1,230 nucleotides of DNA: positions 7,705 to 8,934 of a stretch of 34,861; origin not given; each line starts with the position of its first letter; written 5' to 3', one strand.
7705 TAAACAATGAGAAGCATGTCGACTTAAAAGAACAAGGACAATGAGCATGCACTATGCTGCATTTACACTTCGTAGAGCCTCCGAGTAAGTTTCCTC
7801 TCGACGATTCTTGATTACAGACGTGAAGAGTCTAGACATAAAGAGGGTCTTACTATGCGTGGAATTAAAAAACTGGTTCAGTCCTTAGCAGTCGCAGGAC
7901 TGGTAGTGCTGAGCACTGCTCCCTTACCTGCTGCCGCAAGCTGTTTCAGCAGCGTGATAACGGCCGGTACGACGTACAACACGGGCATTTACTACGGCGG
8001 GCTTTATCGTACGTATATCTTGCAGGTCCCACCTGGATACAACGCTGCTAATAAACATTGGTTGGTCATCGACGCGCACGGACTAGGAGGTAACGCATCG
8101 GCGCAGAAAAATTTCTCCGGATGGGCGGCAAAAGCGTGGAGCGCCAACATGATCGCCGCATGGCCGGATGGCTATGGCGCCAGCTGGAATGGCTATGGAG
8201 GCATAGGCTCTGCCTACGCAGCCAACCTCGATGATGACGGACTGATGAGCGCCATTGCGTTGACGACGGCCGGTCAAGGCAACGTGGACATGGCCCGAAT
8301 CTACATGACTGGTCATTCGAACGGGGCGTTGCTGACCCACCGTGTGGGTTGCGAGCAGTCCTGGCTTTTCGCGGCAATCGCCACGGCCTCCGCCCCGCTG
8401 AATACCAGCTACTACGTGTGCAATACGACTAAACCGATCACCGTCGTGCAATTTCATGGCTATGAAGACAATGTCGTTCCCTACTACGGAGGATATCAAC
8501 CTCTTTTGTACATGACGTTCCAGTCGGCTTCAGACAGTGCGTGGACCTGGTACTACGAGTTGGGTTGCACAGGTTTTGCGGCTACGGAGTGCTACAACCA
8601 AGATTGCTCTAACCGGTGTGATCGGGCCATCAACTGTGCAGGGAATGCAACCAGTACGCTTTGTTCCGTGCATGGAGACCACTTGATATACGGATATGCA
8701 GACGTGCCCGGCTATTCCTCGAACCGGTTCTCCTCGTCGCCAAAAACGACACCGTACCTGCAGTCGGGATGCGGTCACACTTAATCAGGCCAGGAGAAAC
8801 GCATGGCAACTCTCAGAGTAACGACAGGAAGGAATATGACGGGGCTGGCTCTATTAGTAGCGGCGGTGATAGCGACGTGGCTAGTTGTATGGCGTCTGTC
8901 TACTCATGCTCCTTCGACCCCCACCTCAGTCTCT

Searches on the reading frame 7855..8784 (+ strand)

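Call 38: search_protein_families(library=pfam, proteins=[window:7855-8784:+], max_evalue=0.0001)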
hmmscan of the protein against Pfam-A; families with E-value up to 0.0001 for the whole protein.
window:7855-8784:+ (309 aa): 2 families
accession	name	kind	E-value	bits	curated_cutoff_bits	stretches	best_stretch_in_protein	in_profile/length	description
PF02230.22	Abhydrolase_2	-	7.5e-06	26.4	23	0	142-214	101-176/217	Phospholipase/Carboxylesterase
PF00326.27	Peptidase_S9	-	2.5e-05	24.3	22.6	1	87-206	3-122/213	Prolyl oligopeptidase family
